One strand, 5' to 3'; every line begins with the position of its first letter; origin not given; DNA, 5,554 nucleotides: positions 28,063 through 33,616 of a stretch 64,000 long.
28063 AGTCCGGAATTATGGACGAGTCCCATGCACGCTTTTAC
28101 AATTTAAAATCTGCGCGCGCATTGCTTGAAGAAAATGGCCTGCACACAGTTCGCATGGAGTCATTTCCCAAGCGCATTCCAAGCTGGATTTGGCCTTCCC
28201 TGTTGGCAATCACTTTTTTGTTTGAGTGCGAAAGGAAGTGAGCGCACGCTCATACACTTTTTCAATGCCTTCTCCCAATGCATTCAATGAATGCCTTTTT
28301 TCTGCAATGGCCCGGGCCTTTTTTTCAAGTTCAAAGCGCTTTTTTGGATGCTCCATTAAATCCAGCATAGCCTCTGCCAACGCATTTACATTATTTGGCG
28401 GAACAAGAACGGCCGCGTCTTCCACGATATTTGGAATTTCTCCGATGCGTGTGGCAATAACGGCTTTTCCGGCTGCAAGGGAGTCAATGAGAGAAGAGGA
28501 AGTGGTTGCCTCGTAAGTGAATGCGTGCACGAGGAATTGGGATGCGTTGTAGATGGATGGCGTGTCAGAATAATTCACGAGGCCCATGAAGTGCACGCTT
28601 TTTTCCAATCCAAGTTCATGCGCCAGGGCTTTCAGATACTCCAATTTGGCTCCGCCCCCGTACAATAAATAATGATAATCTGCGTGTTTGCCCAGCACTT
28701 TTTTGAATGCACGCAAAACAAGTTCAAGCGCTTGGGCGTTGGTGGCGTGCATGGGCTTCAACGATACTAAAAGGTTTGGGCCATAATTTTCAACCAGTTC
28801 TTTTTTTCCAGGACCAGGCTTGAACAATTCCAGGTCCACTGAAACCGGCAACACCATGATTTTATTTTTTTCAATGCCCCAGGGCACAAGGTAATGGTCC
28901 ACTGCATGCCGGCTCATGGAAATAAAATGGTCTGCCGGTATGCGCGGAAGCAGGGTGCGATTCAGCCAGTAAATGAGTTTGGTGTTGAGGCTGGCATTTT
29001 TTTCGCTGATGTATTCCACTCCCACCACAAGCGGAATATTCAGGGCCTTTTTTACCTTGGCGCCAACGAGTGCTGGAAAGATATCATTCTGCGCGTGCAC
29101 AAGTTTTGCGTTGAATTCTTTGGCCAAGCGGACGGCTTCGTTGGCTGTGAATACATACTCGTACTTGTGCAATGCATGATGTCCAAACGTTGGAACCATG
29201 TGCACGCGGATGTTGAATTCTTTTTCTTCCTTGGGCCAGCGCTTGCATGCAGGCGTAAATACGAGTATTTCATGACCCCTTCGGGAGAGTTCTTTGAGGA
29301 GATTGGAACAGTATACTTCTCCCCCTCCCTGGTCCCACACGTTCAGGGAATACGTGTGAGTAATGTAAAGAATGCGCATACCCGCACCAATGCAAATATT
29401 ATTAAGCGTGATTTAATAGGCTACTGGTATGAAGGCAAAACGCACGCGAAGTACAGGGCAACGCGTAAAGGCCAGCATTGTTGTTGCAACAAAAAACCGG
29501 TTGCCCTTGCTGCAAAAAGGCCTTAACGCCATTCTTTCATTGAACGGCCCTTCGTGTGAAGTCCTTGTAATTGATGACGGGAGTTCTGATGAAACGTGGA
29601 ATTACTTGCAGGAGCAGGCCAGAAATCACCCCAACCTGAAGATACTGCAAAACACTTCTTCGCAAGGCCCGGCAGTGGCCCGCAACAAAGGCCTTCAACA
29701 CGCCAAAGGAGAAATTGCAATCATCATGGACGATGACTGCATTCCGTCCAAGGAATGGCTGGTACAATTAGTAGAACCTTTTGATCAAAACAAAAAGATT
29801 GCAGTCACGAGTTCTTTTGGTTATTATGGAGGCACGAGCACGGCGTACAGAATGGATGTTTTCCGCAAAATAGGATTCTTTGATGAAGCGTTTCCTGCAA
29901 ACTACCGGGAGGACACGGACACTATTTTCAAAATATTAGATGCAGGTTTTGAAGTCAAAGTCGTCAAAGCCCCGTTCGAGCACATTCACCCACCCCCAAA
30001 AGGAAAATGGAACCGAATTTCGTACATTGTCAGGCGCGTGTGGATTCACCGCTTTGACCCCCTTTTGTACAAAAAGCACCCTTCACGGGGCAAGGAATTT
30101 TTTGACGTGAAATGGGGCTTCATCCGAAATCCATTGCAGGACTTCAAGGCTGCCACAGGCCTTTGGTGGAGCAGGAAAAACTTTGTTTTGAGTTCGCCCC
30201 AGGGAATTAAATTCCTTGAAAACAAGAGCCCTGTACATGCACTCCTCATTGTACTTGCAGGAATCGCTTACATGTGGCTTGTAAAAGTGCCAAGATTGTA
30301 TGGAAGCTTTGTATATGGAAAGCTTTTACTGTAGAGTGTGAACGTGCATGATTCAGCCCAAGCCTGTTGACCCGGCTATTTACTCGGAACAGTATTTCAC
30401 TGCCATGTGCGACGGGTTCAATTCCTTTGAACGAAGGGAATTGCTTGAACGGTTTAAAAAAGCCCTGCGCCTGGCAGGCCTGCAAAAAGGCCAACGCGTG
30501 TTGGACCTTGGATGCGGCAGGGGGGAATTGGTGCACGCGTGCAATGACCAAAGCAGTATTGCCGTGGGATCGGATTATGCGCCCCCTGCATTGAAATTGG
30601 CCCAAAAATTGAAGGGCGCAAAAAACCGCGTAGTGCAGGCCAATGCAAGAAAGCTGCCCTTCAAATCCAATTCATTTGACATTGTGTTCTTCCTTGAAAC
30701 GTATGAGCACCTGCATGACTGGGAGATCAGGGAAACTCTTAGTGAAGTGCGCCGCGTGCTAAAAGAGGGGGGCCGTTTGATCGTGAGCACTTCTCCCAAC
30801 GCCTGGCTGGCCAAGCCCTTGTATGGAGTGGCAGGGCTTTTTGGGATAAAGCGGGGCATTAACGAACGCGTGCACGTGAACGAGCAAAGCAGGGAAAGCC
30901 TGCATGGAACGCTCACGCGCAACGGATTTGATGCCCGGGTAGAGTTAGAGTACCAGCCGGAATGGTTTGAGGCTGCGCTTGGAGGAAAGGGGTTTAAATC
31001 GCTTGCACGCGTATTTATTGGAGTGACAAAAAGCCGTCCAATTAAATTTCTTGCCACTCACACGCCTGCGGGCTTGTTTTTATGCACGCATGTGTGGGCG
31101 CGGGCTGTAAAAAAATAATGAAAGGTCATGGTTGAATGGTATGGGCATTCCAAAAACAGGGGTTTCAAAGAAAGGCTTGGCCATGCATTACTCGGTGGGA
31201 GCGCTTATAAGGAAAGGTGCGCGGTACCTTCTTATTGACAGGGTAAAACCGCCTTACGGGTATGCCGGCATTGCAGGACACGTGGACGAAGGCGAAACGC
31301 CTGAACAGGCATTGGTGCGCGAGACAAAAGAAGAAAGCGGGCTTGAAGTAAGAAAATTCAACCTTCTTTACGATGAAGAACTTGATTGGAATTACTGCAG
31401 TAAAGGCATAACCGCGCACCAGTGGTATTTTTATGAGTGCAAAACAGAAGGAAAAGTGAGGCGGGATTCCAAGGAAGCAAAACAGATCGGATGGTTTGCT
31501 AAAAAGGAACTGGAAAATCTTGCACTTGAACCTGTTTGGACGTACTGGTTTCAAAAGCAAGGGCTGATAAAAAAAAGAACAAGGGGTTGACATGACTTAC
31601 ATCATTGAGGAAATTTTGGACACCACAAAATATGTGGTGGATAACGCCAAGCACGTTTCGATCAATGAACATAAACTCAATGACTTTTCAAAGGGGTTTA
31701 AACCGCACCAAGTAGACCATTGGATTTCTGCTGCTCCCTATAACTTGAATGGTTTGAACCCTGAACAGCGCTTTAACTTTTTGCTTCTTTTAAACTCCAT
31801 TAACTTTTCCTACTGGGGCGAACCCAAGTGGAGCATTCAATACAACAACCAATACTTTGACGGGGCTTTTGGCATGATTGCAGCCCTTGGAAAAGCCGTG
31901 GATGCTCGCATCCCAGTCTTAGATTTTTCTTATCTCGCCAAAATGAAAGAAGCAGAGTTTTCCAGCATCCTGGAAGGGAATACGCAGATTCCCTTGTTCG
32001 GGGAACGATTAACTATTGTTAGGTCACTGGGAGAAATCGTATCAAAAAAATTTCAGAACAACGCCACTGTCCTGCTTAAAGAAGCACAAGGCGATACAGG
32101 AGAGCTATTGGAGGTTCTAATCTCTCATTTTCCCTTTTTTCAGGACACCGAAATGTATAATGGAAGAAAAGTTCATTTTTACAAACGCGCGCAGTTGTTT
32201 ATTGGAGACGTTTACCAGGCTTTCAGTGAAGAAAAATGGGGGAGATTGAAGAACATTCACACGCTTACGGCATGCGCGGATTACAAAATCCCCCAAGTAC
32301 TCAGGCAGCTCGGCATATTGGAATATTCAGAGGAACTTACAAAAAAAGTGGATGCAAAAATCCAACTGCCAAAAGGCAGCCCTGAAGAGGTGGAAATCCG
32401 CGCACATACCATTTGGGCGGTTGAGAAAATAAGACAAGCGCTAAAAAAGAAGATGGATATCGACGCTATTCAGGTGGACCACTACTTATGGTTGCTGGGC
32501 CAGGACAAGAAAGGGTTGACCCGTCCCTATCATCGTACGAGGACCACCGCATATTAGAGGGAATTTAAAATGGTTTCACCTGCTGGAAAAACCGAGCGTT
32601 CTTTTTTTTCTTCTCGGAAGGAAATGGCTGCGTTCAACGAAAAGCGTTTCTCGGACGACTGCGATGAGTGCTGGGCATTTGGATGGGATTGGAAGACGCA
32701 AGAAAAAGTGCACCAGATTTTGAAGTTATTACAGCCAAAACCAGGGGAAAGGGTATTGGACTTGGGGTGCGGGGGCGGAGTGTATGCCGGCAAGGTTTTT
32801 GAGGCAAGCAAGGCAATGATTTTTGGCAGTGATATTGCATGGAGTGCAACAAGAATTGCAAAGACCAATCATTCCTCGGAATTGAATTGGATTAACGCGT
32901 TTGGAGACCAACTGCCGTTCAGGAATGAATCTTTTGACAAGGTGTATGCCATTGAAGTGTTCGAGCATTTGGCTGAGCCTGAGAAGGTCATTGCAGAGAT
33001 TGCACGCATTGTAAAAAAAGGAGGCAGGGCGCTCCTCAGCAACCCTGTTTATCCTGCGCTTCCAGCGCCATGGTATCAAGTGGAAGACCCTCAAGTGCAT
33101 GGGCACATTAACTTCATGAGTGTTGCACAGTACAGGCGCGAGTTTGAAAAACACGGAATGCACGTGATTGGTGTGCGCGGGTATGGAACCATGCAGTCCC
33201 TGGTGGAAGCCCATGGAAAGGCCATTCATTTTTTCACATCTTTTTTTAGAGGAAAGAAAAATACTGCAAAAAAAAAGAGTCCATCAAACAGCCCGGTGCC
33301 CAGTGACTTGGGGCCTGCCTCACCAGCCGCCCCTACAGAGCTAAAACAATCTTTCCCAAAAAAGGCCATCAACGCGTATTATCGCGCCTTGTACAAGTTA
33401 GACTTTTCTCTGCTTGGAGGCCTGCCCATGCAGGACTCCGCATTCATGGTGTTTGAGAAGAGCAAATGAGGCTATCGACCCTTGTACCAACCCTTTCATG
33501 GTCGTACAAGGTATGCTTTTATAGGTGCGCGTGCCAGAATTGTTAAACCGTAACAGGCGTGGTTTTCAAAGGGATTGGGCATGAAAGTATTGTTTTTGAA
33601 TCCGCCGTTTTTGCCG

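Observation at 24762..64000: Glycan-assembly supercluster next to aglB carrying five B12-binding radical SAM genes plus one SPASM radical SAM gene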

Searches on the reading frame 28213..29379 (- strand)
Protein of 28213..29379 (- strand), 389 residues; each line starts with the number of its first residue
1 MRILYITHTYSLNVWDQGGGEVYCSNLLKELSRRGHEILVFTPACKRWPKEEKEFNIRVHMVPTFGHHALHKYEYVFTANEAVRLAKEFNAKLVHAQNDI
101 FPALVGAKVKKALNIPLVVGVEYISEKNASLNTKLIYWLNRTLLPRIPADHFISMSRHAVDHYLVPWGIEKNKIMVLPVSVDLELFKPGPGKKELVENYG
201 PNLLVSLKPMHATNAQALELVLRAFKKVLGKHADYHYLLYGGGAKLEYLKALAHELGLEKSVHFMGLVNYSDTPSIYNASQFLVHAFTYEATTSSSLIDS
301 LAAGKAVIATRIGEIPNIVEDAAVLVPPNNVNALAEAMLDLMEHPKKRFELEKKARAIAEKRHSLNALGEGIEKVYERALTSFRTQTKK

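Call 3: search_protein_families(library=pfam, proteins=[window:28213-29379:-], max_evalue=0.001)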
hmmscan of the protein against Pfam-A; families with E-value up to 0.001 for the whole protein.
window:28213-29379:- (389 aa): 6 families
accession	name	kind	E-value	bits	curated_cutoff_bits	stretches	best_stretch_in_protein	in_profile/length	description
PF00534.26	Glycos_transf_1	-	1.8e-25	89.9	26.4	1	213-356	25-170/172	Glycosyl transferases group 1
PF13692.12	Glyco_trans_1_4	-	6.6e-24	85.2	27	1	210-343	10-141/142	Glycosyl transferases group 1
PF13439.12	Glyco_transf_4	-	1.3e-20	74.6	28.5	1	18-184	2-169/170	Glycosyltransferase Family 4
PF13579.12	Glyco_trans_4_4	-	1.3e-18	68.3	29.7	1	18-179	1-157/158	Glycosyl transferase 4-like domain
PF13524.12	Glyco_trans_1_2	-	3.3e-07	30.8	25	1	234-366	14-136/144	Glycosyl transferase-like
PF13477.12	Glyco_trans_4_2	-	8.6e-05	23.2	23.4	1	20-121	9-109/139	Glycosyl transferase 4-like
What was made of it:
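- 28210..29379 (-): GT4 glycosyltransferase (GT4_a). Pfam Glycos_transf_1 and Glyco_transf_4 (call 3).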

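Call 24: search_protein_families(library=ncbifam, proteins=[window:28213-29379:-], max_evalue=0.00001)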
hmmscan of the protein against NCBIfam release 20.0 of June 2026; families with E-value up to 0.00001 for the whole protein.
window:28213-29379:- (389 aa): 21 families
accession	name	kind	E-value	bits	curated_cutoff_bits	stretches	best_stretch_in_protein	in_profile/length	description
TIGR04063.1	stp3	hypoth_equivalog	1.2e-24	87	442.05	1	26-380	22-396/397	TIGR04063 family PEP-CTERM/XrtA system glycosyltransferase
TIGR03088.1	stp2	hypoth_equivalog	1.1e-21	77.4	409.05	1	80-380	71-374/374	TIGR03088 family PEP-CTERM/XrtA system glycosyltransferase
TIGR03449.1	mycothiol_MshA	equivalog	1.9e-19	69.9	462.5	1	16-381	19-405/406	D-inositol-3-phosphate glycosyltransferase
TIGR03999.1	thiol_BshA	equivalog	3.7e-17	62.3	273.7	1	215-380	211-374/375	N-acetyl-alpha-D-glucosaminyl L-malate synthase BshA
NF007640.0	PRK10307.1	subfamily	9.9e-17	60.9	276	1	132-367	157-395/411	WcaI family glycosyltransferase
NF041876.1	EPS_EpsE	equivalog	7.8e-16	58.3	400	1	172-364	186-381/389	exopolysaccharide biosynthesis GT4 family glycosyltransferase EpsE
NF053787.1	GlcN_PG_synth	equivalog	6e-13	48.4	480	1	49-378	41-358/361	N-acetylglucosaminyl phosphatidylglycerol synthase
NF049988.1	MGlcDAGSynMgs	equivalog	1.3e-11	44.6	400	0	26-120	23-116/398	alpha-monoglucosyldiacylglycerol synthase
TIGR04047.1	MSMEG_0565_glyc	hypoth_equivalog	1.5e-11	44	259.85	1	19-361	13-357/373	MSMEG_0565 family glycosyltransferase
NF050063.1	ProtGlycPglJ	equivalog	4.6e-11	42.5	500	1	131-361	129-349/363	N-acetylgalactosamine-N,N'-diacetylbacillosaminyl-diphospho-undecaprenol 4-alpha-N-acetylgalactosaminyltransferase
NF038298.1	EPS_HpsO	equivalog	3.5e-09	35.9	575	1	218-374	216-382/388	hormogonium polysaccharide biosynthesis glycosyltransferase HpsO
NF046085.1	XrtY_assoc_Gly1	equivalog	1.5e-08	34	400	1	213-378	219-383/387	XrtY-associated glycosyltransferase XYAG1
NF038295.1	EPS_HpsP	equivalog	4.6e-08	32.5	550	1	138-378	146-386/388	hormogonium polysaccharide biosynthesis glycosyltransferase HpsP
NF038229.1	Glyco4_Geo_Pelo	equivalog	5.6e-08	32.2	400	1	171-380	132-337/338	GPMC system family 4 glycosyltransferase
TIGR04005.1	wcaL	equivalog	1.4e-07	30.7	537.6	1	167-345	192-371/406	colanic acid biosynthesis glycosyltransferase WcaL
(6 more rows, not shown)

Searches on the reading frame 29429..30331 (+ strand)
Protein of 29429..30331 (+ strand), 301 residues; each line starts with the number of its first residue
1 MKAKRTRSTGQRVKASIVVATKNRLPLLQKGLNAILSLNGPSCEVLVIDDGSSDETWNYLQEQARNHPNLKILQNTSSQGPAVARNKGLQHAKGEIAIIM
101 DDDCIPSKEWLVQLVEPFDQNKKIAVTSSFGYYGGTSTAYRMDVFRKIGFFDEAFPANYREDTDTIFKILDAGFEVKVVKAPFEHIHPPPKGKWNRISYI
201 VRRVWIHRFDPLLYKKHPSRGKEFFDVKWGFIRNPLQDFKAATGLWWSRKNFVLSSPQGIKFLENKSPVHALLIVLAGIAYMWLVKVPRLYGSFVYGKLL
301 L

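Call 3: search_protein_families(library=pfam, proteins=[window:29429-30331:+], max_evalue=0.001)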
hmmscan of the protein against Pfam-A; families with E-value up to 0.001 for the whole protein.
window:29429-30331:+ (301 aa): 4 families
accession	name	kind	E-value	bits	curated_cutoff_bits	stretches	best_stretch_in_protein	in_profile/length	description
PF00535.33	Glycos_transf_2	-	3.1e-32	112.3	23.3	1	16-144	1-130/168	Glycosyl transferase family 2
PF13641.12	Glyco_tranf_2_3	-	2.7e-16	60.7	27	1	16-125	4-117/230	Glycosyltransferase like family 2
PF10111.15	Glyco_tranf_2_2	-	2.5e-09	37.5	27.3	1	30-116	17-104/276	Glycosyltransferase like family 2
PF13632.12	Glyco_trans_2_3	-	0.00057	20.2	27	0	135-286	74-187/198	Glycosyl transferase family group 2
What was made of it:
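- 29429..30334 (+): GT2_a, membrane-anchored GT2; first gene of the rS1 operon. Pfam Glycos_transf_2 112 bits (call 3).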

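Call 24: search_protein_families(library=ncbifam, proteins=[window:29429-30331:+], max_evalue=0.00001)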
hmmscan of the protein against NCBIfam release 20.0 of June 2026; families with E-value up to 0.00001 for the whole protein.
window:29429-30331:+ (301 aa): 18 families
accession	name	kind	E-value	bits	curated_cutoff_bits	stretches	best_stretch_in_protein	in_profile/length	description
NF041875.1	EPS_EpsD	equivalog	1.1e-23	84.1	370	1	16-116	2-102/325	exopolysaccharide biosynthesis glycosyltransferase EpsD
TIGR03965.1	mycofact_glyco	equivalog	4.4e-23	81.9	280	1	8-126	69-187/467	mycofactocin biosynthesis glycosyltransferase MftF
TIGR03937.1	PgaC_IcaA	equivalog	1.9e-17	63.3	422.3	1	7-126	39-159/407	poly-beta-1,6-N-acetyl-D-glucosamine synthase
NF041394.1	GtaseAglG_Halo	equivalog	1.5e-14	54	440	1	16-128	4-117/304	glucosyl-dolichyl phosphate glucuronosyltransferase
NF038302.1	EPS_HpsE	equivalog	5.6e-14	51.8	300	1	22-128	13-121/307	hormogonium polysaccharide biosynthesis glycosyltransferase HpsE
NF050050.1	ProtGlycPglI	equivalog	1.6e-13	50.7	500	1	14-116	3-106/306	GalNAc(5)-diNAcBac-PP-undecaprenol beta-1,3-glucosyltransferase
NF007482.0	PRK10073.1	equivalog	3.9e-13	49.1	423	1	12-105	5-98/334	glycosyltransferase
NF038299.1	EPS_HpsN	equivalog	7.3e-13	48.2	425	1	15-126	3-114/317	hormogonium polysaccharide biosynthesis glycosyltransferase HpsN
NF047683.1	TeichurnBiosyTuaG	equivalog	5.9e-11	42.5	400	1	12-127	5-119/252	teichuronic acid biosynthesis protein TuaG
TIGR04283.1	glyco_like_mftF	equivalog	2.9e-10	40.1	182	1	16-125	2-104/221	TIGR04283 family arsenosugar biosynthesis glycosyltransferase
TIGR03111.1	glyc2_xrt_Gpos1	hypoth_equivalog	3.7e-09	35.9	363.95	1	4-126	40-164/439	TIGR03111 family XrtG-associated glycosyltransferase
NF047588.1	GlcsyltransPgfSStrep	equivalog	6e-09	35.5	500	1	33-120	21-112/308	glycosyltransferase PgfS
NF053739.1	GlytfEpsEBac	equivalog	2.3e-07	30.1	450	1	14-126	2-115/265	glycosyltransferase EpsE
NF007453.0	PRK10018.1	equivalog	5.9e-07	29.4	382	1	14-132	7-121/280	colanic acid biosynthesis glycosyltransferase WcaA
TIGR01556.1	rhamnosyltran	subfamily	9.6e-07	28.3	200.55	1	35-124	14-105/281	rhamnosyltransferase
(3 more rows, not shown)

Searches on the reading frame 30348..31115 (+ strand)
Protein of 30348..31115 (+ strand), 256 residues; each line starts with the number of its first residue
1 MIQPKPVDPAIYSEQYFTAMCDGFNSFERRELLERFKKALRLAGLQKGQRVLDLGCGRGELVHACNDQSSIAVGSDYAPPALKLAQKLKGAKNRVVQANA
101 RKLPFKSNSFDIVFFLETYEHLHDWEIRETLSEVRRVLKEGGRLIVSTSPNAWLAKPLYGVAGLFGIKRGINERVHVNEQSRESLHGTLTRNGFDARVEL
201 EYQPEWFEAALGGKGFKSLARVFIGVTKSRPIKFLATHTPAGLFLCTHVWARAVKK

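Call 4: search_protein_families(library=pfam, proteins=[window:30348-31115:+], max_evalue=0.001)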
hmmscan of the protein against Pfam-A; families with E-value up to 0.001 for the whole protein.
window:30348-31115:+ (256 aa): 12 families
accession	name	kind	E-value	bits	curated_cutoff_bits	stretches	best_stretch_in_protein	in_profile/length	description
PF08241.18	Methyltransf_11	-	1.2e-21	77.6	21.2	1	52-146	1-95/95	Methyltransferase domain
PF13649.12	Methyltransf_25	-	6.9e-20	72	27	1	51-142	1-97/97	Methyltransferase domain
PF13489.12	Methyltransf_23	-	1.2e-17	64.6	27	1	37-195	11-160/164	Methyltransferase domain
PF13847.12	Methyltransf_31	-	2.1e-15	57.1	27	1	46-150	2-113/145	Methyltransferase domain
PF08242.18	Methyltransf_12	-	4.4e-14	53.4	30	1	52-144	1-98/98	Methyltransferase domain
PF01209.24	Ubie_methyltran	-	3e-10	40.3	20.1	1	26-146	28-151/233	ubiE/COQ5 methyltransferase family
PF02353.26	CMAS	-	1.2e-06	28.5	27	1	34-148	49-166/273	Mycolic acid cyclopropane synthetase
PF05148.21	Methyltransf_8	-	9.2e-06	26.1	27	1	47-147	72-157/219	Hypothetical methyltransferase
PF07021.18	MetW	-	0.0001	22.5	21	1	45-147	11-108/193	Methionine biosynthesis protein MetW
PF08003.17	Methyltransf_9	-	0.00035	20.1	23.8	1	47-148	115-219/315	Protein of unknown function (DUF1698)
PF01555.25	N6_N4_Mtase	-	0.00091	19.7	26.7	0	118-151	24-56/221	DNA methylase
PF05175.20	MTS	-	0.00099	19.2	23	0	47-146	31-138/170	Methyltransferase small domain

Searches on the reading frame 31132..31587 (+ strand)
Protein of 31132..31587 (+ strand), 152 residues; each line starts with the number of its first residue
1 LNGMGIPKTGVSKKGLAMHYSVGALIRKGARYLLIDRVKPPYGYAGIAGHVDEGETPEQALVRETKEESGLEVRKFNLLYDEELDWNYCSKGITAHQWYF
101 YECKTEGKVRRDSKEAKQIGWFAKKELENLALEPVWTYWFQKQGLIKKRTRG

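Call 4: search_protein_families(library=pfam, proteins=[window:31132-31587:+], max_evalue=0.001)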
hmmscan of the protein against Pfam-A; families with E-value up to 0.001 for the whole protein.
window:31132-31587:+ (152 aa): 1 family
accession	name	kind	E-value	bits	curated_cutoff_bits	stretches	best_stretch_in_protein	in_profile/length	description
PF00293.34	NUDIX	-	5.1e-17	62.6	21.1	1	19-129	3-119/134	NUDIX domain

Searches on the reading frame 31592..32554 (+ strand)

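Call 4: search_protein_families(library=pfam, proteins=[window:31592-32554:+], max_evalue=0.001)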
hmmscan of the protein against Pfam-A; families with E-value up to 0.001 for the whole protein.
window:31592-32554:+ (321 aa): 2 families
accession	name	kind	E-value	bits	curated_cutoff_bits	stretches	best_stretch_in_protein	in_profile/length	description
PF10343.14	Q_salvage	-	1.2e-77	261.7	25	1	57-319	7-283/285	Queuosine salvage protein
PF07958.16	DUF1688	-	0.00036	19.8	25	0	194-292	275-378/420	Protein of unknown function (DUF1688)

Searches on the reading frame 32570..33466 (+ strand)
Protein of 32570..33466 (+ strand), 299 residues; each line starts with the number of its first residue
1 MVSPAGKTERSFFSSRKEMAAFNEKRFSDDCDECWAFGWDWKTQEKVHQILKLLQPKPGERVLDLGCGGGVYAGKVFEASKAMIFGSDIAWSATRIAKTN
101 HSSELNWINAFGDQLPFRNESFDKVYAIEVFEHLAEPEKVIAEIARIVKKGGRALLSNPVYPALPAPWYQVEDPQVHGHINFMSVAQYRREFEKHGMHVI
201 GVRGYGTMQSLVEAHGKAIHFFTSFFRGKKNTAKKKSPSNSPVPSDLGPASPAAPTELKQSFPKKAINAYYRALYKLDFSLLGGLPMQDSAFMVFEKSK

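Call 4: search_protein_families(library=pfam, proteins=[window:32570-33466:+], max_evalue=0.001)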
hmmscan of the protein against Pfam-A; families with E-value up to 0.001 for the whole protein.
window:32570-33466:+ (299 aa): 11 families
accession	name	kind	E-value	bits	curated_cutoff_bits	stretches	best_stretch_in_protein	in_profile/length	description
PF08241.18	Methyltransf_11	-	6e-19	68.9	21.2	1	63-155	1-94/95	Methyltransferase domain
PF13489.12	Methyltransf_23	-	1.8e-18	67.2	27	1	49-199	12-161/164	Methyltransferase domain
PF13649.12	Methyltransf_25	-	1e-15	58.6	27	1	62-152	1-97/97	Methyltransferase domain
PF13847.12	Methyltransf_31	-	1.6e-13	51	27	1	57-171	2-125/145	Methyltransferase domain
PF08242.18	Methyltransf_12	-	2.4e-10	41.5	30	1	63-153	1-97/98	Methyltransferase domain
PF01209.24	Ubie_methyltran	-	9.2e-08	32.1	20.1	1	49-155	38-150/233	ubiE/COQ5 methyltransferase family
PF02353.26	CMAS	-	1.4e-07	31.6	27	1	44-156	48-164/273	Mycolic acid cyclopropane synthetase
PF08003.17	Methyltransf_9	-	3.8e-06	26.5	23.8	1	40-157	97-218/315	Protein of unknown function (DUF1698)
PF07021.18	MetW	-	1.8e-05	24.9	21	1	49-150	6-104/193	Methionine biosynthesis protein MetW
PF06325.19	PrmA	-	1.8e-05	24.8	22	1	56-157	159-259/296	Ribosomal protein L11 methyltransferase (PrmA)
PF05175.20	MTS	-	0.00028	21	23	1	50-103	23-77/170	Methyltransferase small domain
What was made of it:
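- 32570..33469 (+): Class-I SAM methyltransferase (MT_c), directly upstream of rS1. Pfam Methyltransf_11/23 (call 4).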
